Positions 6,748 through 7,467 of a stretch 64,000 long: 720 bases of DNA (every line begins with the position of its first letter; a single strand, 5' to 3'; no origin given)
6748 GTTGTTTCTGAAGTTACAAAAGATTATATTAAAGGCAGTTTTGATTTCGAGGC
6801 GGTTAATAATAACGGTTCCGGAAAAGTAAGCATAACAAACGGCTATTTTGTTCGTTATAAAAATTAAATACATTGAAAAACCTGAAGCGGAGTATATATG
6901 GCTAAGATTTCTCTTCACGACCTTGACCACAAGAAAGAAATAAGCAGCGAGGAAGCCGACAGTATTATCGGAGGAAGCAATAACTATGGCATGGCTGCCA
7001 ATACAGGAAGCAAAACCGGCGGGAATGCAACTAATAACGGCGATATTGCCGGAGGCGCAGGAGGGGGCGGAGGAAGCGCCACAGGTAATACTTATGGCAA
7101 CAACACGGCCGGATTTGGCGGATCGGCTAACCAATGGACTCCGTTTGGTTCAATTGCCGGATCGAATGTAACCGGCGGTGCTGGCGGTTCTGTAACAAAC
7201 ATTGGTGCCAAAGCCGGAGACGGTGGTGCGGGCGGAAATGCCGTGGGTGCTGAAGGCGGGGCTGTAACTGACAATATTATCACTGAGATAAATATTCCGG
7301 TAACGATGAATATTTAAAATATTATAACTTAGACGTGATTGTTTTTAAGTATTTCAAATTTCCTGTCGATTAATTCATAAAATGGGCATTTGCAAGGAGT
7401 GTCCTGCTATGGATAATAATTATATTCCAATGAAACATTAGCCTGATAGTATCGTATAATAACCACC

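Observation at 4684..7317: Candidate novel bacteriocin/RiPP-like locus: two large glycine-rich double-glycine-leader peptides, a lipoprotein between them and an unknown partner gene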

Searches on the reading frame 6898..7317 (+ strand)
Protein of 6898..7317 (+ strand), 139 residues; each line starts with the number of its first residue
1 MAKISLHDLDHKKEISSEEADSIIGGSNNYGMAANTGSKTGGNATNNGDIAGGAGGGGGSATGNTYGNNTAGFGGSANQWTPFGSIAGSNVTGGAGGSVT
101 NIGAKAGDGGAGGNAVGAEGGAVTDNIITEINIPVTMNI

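Call 3: search_protein_families(library=pfam, proteins=[window:6898-7317:+], max_evalue=1)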
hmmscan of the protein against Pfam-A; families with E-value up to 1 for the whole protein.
window:6898-7317:+ (139 aa): 0 families

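Call 4: search_protein_families(library=ncbifam, proteins=[window:6898-7317:+], max_evalue=1)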
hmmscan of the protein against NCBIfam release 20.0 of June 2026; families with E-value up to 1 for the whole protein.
window:6898-7317:+ (139 aa): 0 families

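Call 5: find_homologous_proteins(query=window:6898-7317:+, max_evalue=0.01)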
Query window:6898-7317:+ (139 aa): 5 proteins with E <= 0.01 among 2110 candidates.
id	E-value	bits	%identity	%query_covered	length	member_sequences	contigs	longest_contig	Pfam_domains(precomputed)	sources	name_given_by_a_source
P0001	2.1e-75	270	100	100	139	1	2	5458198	-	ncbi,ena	-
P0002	7.9e-40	154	62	100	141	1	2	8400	-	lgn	-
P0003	2.6e-34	136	58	100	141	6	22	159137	-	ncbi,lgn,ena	-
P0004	3.1e-32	130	53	99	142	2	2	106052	-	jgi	jgi:hypothetical protein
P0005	8.1e-32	128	55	99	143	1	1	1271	-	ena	-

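Call 9: find_encoding_contigs(protein=P0001, flank=10000, max_places=4)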
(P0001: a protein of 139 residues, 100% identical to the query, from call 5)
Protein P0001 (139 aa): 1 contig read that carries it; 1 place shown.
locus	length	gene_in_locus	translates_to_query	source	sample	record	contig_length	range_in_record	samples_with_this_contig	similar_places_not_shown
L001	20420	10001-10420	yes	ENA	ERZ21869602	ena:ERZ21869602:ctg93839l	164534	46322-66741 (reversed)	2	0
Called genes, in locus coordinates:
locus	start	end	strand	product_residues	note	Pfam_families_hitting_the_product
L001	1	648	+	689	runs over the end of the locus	PF03169:OPT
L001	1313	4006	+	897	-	PF17517:IgGFc_binding, PF22544:HYDIN_VesB_CFA65-like_Ig (faint), PF18962:Por_Secre_tail (weak)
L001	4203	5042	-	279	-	PF02146:SIR2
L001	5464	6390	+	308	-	PF20741:GKRP-like_C (faint), PF13580:SIS_2, PF22198:GKRP_SIS_2, PF22645:GKRP_SIS_N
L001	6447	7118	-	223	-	PF00691:OmpA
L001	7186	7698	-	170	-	PF00691:OmpA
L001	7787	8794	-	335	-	-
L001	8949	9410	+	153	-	-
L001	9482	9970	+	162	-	-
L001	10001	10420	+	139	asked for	-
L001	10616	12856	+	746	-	-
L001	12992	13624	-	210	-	-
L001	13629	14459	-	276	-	PF11306:DUF3108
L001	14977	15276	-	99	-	-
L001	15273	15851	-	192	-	PF00717:Peptidase_S24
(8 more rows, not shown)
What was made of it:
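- Checked: Flanking proteins with T9SS C-terminal sorting domains (Por_Secre_tail) are present (call 9).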

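Call 10: find_encoding_contigs(protein=P0003, flank=10000, max_places=8)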
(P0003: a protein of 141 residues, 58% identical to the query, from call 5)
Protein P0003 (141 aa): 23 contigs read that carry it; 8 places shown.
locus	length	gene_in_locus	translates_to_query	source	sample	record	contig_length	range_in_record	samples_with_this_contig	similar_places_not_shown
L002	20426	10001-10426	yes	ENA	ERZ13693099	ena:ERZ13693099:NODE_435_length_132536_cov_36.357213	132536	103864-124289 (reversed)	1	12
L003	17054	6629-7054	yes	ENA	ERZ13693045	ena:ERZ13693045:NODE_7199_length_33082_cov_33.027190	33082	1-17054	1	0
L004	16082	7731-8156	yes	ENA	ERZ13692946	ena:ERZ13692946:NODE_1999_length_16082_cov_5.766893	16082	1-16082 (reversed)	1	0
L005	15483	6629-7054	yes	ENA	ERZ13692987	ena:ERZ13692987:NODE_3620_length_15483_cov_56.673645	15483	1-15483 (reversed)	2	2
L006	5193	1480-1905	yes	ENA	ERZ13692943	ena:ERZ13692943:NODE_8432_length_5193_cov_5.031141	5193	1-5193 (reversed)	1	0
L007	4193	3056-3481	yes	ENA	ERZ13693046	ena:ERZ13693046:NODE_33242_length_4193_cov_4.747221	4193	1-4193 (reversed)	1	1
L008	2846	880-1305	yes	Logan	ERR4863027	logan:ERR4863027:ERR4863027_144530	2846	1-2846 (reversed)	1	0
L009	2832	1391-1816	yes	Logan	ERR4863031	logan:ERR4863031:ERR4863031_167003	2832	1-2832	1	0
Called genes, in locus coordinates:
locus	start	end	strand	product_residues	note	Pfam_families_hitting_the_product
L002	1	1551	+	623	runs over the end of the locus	PF13231:PMT_2, PF13181:TPR_8 (faint), PF21033:RMD1-3 (faint), PF07719:TPR_2 (faint), PF13414:TPR_11 (faint), PF13424:TPR_12 (faint), PF13428:TPR_14 (faint), PF00515:TPR_1 (weak), +2 more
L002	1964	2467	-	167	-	-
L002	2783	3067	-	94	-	-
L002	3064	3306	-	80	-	-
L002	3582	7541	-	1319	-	-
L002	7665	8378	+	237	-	PF02517:Rce1-like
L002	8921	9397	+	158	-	-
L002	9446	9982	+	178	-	-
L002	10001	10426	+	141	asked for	-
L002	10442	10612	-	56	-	-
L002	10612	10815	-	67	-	PF10047:DUF2281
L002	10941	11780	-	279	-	PF01370:Epimerase, PF02719:Polysacc_synt_2, PF04321:RmlD_sub_bind, PF01073:3Beta_HSD (weak), PF16363:GDP_Man_Dehyd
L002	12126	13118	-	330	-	PF01073:3Beta_HSD, PF01370:Epimerase, PF02719:Polysacc_synt_2, PF04321:RmlD_sub_bind, PF13460:NAD_binding_10 (weak), PF16363:GDP_Man_Dehyd, PF07993:NAD_binding_4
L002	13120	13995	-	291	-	PF00483:NTP_transferase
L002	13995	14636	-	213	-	PF00908:dTDP_sugar_isom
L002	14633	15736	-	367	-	PF02350:Epimerase_2, PF04007:DUF354 (weak)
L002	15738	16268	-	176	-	PF10604:Polyketide_cyc2 (weak)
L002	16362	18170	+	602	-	PF10602:RPN7 (faint), PF07719:TPR_2 (faint), PF13174:TPR_6 (faint), PF13181:TPR_8 (faint), PF13424:TPR_12 (faint), PF13428:TPR_14 (faint), PF14559:TPR_19 (faint), PF09976:TPR_21 (faint), +2 more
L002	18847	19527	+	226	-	-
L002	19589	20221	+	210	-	-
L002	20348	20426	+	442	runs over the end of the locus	PF02881:SRP54_N, PF06414:Zeta_toxin (weak), PF13401:AAA_22, PF00448:SRP54, PF01656:CbiA (weak), PF02978:SRP_SPB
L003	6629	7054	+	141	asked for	-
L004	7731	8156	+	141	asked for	-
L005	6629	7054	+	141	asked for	-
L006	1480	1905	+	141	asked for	-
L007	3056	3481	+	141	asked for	-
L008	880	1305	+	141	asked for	-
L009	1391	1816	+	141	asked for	-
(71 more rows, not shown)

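Call 16: find_encoding_contigs(protein=P0004, flank=10000, max_places=3)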
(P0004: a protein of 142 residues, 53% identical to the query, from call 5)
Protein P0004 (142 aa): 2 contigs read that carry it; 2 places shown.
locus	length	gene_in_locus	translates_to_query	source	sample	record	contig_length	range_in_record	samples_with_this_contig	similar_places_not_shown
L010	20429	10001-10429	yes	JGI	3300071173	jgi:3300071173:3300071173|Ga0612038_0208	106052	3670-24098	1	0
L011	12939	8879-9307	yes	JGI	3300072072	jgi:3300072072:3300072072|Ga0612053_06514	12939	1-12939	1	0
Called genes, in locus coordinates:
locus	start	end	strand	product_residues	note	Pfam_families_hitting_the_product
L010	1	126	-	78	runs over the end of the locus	PF00072:Response_reg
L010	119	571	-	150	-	PF02518:HATPase_c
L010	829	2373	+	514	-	PF22483:Mu-transpos_C_2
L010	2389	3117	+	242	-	PF01695:IstB_IS21, PF20720:nSTAND3 (weak), PF13238:AAA_18 (faint)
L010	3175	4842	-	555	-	PF13176:TPR_7 (faint), PF07719:TPR_2 (faint), PF13181:TPR_8 (faint), PF13374:TPR_10 (faint), PF13424:TPR_12 (weak), PF00515:TPR_1 (weak), PF13424:TPR_12, PF00512:HisKA (weak)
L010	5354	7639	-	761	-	PF00520:Ion_trans, PF08016:PKD_channel, PF22614:Slo-like_RCK, PF06241:Castor_Poll_mid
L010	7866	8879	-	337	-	-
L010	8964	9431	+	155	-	-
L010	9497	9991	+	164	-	-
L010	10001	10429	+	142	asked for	-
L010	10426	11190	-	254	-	PF13145:Rotamase_2, PF00639:Rotamase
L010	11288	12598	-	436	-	PF05698:Trigger_C (faint), PF13624:SurA_N_3 (faint)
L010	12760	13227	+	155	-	-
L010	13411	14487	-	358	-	PF02655:ATP-grasp_3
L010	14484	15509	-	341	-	-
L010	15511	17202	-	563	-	-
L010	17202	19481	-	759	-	PF12974:Phosphonate-bd (faint)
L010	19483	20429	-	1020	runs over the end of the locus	PF00027:cNMP_binding, PF03412:Peptidase_C39, PF00664:ABC_membrane, PF00005:ABC_tran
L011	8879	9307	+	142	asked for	-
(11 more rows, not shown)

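Call 17: find_encoding_contigs(protein=P0002, flank=10000, max_places=3)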
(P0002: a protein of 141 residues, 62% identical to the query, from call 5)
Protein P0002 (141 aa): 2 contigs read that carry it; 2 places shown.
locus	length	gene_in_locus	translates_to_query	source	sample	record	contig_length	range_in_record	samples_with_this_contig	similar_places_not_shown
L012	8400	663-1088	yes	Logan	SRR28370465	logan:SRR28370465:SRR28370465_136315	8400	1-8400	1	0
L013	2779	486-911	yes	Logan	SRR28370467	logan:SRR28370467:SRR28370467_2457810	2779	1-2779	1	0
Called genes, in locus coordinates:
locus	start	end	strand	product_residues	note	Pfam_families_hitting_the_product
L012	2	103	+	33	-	?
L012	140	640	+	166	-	-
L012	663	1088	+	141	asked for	-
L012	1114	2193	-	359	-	PF02655:ATP-grasp_3 (weak)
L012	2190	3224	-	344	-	-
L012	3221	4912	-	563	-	-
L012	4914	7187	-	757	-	PF12974:Phosphonate-bd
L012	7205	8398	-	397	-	?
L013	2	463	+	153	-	?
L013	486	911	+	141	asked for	-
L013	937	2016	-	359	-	PF02655:ATP-grasp_3 (weak)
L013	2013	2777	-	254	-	?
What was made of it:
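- L012 preserves lipoprotein-pepB, but its contig starts inside the gene before the lipoprotein (call 17). In L012, pepB is 25 bp from the ATP-grasp gene (call 17).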

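Call 20: search_protein_families(library=ncbifam, proteins=[L010:13411-14487:-, L010:14484-15509:-, L010:15511-17202:-, L010:17202-19481:-, L012:7205-8398:-, L010:7866-8879:-, L010:11288-12598:-, L010:12760-13227:+], max_evalue=0.1)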
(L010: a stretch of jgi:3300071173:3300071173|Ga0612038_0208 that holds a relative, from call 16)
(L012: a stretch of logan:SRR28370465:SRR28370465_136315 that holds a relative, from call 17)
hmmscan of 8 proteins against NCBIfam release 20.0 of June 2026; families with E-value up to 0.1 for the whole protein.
L010:13411-14487:- (358 aa): 6 families
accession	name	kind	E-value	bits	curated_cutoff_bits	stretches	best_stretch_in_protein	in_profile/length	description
TIGR04187.1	GRASP_SAV_5884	subfamily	2.1e-09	37.1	350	1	133-291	123-295/312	ATP-grasp ribosomal peptide maturase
TIGR04184.1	ATPgraspMvdD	equivalog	5e-09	35.8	475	1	58-299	59-310/321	MvdD family ATP-grasp ribosomal peptide maturase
TIGR04185.1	ATPgraspMvdC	equivalog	9.5e-07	28.2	425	1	54-284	57-293/318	MvdC family ATP-grasp ribosomal peptide maturase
NF040720.1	MptN_Meth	equivalog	1.9e-06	27.1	350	1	100-286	68-269/291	tetrahydromethanopterin:alpha-L-glutamate ligase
NF005315.0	PRK06849.1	equivalog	2.9e-05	23.3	406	1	112-284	95-274/389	hypothetical protein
TIGR00768.1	rimK_fam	subfamily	5.8e-05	22.6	143.4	1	108-285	62-254/276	RimK family alpha-L-glutamate ligase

L010:14484-15509:- (341 aa): 1 family
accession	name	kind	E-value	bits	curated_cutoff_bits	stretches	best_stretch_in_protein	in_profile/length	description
NF041032.1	NurA_Pyro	equivalog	0.0092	14.9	650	1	210-302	118-207/450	DNA double-strand break repair nuclease NurA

L010:15511-17202:- (563 aa): 2 families
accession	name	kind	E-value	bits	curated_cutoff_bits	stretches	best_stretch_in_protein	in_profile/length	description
TIGR01844.1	type_I_sec_TolC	subfamily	0.0002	20.5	225.15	1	214-493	84-339/414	TolC family outer membrane protein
TIGR01845.1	outer_NodT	subfamily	0.0087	14.9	210.05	0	232-406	157-323/460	efflux transporter outer membrane subunit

L010:17202-19481:- (759 aa): 2 families
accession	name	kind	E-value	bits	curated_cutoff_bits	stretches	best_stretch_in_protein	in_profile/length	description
TIGR01495.1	ETRAMP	paralog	0.00065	19.7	32.75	1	27-74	33-78/85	ETRAMP family protein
NF004285.1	PRK05696.1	equivalog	0.071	12.9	179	0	36-74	8-47/171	flagellar basal body-associated protein FliL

L012:7205-8398:- (397 aa): 191 families (the best 25 are shown)
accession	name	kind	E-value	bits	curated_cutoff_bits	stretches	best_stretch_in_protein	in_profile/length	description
TIGR01846.1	type_I_sec_HlyB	subfamily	7.9e-133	444.2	725.55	1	3-393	309-693/694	type I secretion system permease/ATPase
TIGR03797.1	NHLM_micro_ABC2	equivalog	5.5e-109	365.6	709.4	1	4-392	307-685/686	NHLP bacteriocin export ABC transporter permease/ATPase subunit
TIGR03796.1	NHLM_micro_ABC1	equivalog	2.2e-106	356.8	853.3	1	6-387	327-707/710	NHLP family bacteriocin export ABC transporter peptidase/permease/ATPase subunit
TIGR02204.1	MsbA_rel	hypoth_equivalog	3.7e-106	356.1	780.4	1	9-392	195-575/576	ABC transporter, permease/ATP-binding protein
TIGR03375.1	type_I_sec_LssB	subfamily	5.6e-104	348.8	693.1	1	6-380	321-690/696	type I secretion system permease/ATPase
TIGR02203.1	MsbA_lipidA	equivalog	5.7e-103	345.4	602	1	10-389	193-566/572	lipid A export permease/ATP-binding protein MsbA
NF045513.1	HepA_fam_ABC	equivalog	5.6e-100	335.5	725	1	6-387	228-604/610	heterocyst formation ABC transporter subunit HepA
NF052233.1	CphA_assoc_ABC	equivalog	1.6e-96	324.4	880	1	8-393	366-744/766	cyanophycin metabolism-associated ABC transporter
TIGR00958.1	3a01208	subfamily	3.7e-96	323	874.6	1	5-388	334-710/711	antigen peptide transporter 2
TIGR01193.1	bacteriocin_ABC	subfamily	1.7e-91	307.8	523.85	1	8-390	331-707/708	peptide cleavage/export ABC transporter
NF010178.0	PRK13657.1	equivalog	1.1e-89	301.5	733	1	57-392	241-570/588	glucan ABC transporter ATP-binding protein/ permease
NF008381.0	PRK11176.1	equivalog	3.4e-85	286.6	867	1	48-393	241-580/582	lipid A ABC transporter ATP-binding protein/permease MsbA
TIGR01842.1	type_I_sec_PrtD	subfamily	1.5e-79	268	510.15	1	16-380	185-542/544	type I secretion system permease/ATPase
TIGR01192.1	chvA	subfamily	1.5e-76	258.3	585.4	1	55-389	239-567/585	glucan export ABC transporter ATP-binding protein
TIGR02857.1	CydD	equivalog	2.7e-68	231.2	435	1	5-362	177-527/529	thiol reductant ABC exporter subunit CydD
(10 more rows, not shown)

L010:7866-8879:- (337 aa): 1 family
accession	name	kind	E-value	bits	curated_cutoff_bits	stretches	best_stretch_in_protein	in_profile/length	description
TIGR04116.1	CXXX_rpt_assoc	equivalog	0.076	13.2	50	1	185-225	9-48/90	CXXX repeat peptide modification system protein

L010:11288-12598:- (436 aa): 2 families
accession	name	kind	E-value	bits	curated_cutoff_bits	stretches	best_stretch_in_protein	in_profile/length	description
TIGR04500.1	PpiC_rel_mature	subfamily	1.4e-22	80.5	180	3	225-286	119-180/340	TIGR04500 family putative peptide maturation system protein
TIGR00115.1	tig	equivalog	0.00014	20.8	180.2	1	304-372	322-389/410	trigger factor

L010:12760-13227:+ (155 aa): 0 families
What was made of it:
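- On Graspetides: HMM scores are far below the cut-offs (call 20).
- It also gives weak hits to TIGR04187, TIGR04184 and TIGR04185 (call 20).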

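Call 21: search_protein_families(library=pfam, proteins=[L010:13411-14487:-, L010:14484-15509:-, L010:15511-17202:-, L010:17202-19481:-, L012:7205-8398:-, L010:7866-8879:-, L010:11288-12598:-, L010:12760-13227:+], max_evalue=0.1)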
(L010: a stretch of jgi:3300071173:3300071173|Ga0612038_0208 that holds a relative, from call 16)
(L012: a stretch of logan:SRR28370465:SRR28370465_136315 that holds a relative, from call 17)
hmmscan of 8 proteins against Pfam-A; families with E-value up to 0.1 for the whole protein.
L010:13411-14487:- (358 aa): 4 families
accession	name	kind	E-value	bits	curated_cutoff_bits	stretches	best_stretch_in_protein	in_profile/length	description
PF02655.19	ATP-grasp_3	-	1.2e-08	35.6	23.2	1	133-236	3-100/160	ATP-grasp domain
PF08443.16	RimK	-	0.00021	21.4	21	1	133-286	3-167/188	RimK-like ATP-grasp domain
PF14398.11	ATPgrasp_YheCD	-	0.011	15.5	26.8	0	268-312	209-253/255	YheC/D like ATP-grasp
PF14397.11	ATPgrasp_ST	-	0.062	12.9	31.4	0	122-174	10-59/278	Sugar-transfer associated ATP-grasp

L010:14484-15509:- (341 aa): 0 families

L010:15511-17202:- (563 aa): 3 families
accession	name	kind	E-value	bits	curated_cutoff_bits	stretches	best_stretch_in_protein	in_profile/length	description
PF02321.23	OEP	-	5.9e-20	72.3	22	2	362-542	8-176/187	Outer membrane efflux protein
PF07934.18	OGG_N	-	0.034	14.8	23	1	219-263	38-87/115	8-oxoguanine DNA glycosylase, N-terminal domain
PF15905.10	HMMR_N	-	0.037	13.9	30.1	1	451-507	202-258/330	Hyaluronan mediated motility receptor N-terminal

L010:17202-19481:- (759 aa): 2 families
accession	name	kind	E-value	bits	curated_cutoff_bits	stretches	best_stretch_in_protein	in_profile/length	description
PF12974.12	Phosphonate-bd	-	1.6e-05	24.8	27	1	325-417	11-104/242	ABC transporter, phosphonate, periplasmic substrate-binding protein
PF09716.15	ETRAMP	-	7.8e-05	23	29.1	1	21-74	28-80/81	Malarial early transcribed membrane protein (ETRAMP)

L012:7205-8398:- (397 aa): 13 families
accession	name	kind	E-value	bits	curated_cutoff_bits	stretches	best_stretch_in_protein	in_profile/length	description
PF00005.33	ABC_tran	-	1e-36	127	25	1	174-322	2-137/137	ABC transporter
PF00664.28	ABC_membrane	-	5.2e-15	56.3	28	1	4-104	173-273/274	ABC transporter transmembrane region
PF02463.25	SMC_N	-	7.1e-05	22.8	40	1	29-362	95-209/220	RecF/RecN/SMC N terminal domain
PF03193.22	RsgA_GTPase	-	0.0003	21.1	30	1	166-205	90-128/174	RsgA GTPase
PF00931.28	NB-ARC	-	0.021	14.5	23.5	1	173-203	9-38/248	NB-ARC domain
PF13555.12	AAA_29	-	0.027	14.6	27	1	178-200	17-39/61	P-loop containing region of AAA domain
PF00910.28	RNA_helicase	-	0.03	15.2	21.5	0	186-204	1-19/105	RNA helicase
PF00004.35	AAA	-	0.033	15.1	21.2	0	187-252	2-38/131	ATPase family associated with various cellular activities (AAA)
PF01926.29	MMR_HSR1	-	0.035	14.6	21.9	0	185-206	1-22/113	50S ribosome-binding GTPase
PF09818.15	ABC_ATPase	-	0.042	13.3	23.2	0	273-323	138-187/283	P-loop domain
PF00350.29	Dynamin_N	-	0.048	14.1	27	0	186-213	1-28/168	Dynamin family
PF05729.18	NACHT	-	0.052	13.8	26.7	0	185-204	2-21/167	NACHT domain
PF13175.12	AAA_15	-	0.058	13.4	32.1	0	177-210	18-50/374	AAA ATPase domain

L010:7866-8879:- (337 aa): 2 families
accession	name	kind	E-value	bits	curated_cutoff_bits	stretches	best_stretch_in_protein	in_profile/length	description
PF20412.3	RALGAPB_N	-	0.0017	18.8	27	1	8-108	9-104/125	RALGAPB N-terminal domain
PF12939.12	DUF3837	-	0.029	15.3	25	0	80-115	57-93/101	Domain of unknown function (DUF3837)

L010:11288-12598:- (436 aa): 4 families
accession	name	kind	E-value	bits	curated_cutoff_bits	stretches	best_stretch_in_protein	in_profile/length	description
PF13624.11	SurA_N_3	-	5.4e-11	43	27.2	1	133-195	96-160/162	SurA-like N-terminal domain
PF05698.19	Trigger_C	-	2e-06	28.4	22.7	1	312-373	82-142/162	Bacterial trigger factor protein (TF) C-terminus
PF09312.16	SurA_N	-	0.006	17.2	30.8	0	34-98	49-112/118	SurA N-terminal domain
PF15496.11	DUF4646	-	0.088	13.9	23.4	0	363-428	41-106/126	Domain of unknown function (DUF4646)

L010:12760-13227:+ (155 aa): 0 families

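Call 22: find_homologous_proteins(query=L012:1114-2193:-, max_evalue=0.00001)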
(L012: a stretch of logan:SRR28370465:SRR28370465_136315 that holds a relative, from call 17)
Query L012:1114-2193:- (359 aa): 62 proteins with E <= 0.00001 among 2590 candidates.
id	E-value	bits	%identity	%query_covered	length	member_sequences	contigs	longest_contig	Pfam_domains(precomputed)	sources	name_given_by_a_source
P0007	8.4e-238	806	100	100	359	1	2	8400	PF02655.20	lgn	-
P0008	1.2e-130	454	56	100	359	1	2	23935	PF02655.20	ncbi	ncbi:MAG: RimK family alpha-L-glutamate ligase [Candidatus Kapaibacterium sp.]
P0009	1.8e-117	411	53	100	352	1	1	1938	-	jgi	jgi:glutathione synthase/RimK-type ligase-like ATP-grasp enzyme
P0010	1.1e-112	395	49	100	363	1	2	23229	PF02655.20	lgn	-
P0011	6.7e-111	389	50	100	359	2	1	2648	-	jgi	jgi:hypothetical protein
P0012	5.1e-108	379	47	98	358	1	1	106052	PF02655.20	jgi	jgi:hypothetical protein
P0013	4.8e-107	376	48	97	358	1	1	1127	PF08443.17,PF02655.20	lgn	-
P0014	7.0e-106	372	51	98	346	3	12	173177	-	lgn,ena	-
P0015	2.9e-98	347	45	98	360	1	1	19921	PF26809.1,PF02655.20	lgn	-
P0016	5.7e-98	346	47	93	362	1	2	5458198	-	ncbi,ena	-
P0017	2.9e-96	341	45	100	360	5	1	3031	-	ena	-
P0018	2.2e-85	305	41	99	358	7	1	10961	-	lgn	-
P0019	3.2e-83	298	45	87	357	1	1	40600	-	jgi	jgi:hypothetical protein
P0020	3.1e-82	295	44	88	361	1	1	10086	-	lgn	-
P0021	7.0e-82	293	40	99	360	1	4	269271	PF02655.20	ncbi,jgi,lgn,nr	ncbi:MAG: ATP-grasp domain-containing protein [Ignavibacteria bacterium]|jgi:hypothetical protein|nr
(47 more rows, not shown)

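Call 23: find_related_loci(query=A1, collection=genome_contigs, flank=10000)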
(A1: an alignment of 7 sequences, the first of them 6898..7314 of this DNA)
Query A1 (139 aa) in genome_contigs; peptide patterns used: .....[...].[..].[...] (x = any residue, [..] = any of these).
599 stretches matched a pattern (row limit reached: there are more); 2 encode a relative of the query (tblastn E <= 1e-3); 2 distinct loci.
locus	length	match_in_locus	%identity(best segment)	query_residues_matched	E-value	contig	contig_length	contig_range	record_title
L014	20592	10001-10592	46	1-46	5e-9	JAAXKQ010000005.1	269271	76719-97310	MAG: Ignavibacteria bacterium isolate bin-C14 NODE_8_length_269271_cov_20.466596, whole genome shotgun sequence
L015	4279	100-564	43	1-139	7e-9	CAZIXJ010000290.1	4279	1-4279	MAG TPA_asm: uncultured Hyphomicrobiales bacterium isolate SRP332253_co1_21 genome assembly, contig: NODE_31757_length_4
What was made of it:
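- Tried and rejected: It returned only 2 relatives (call 23).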
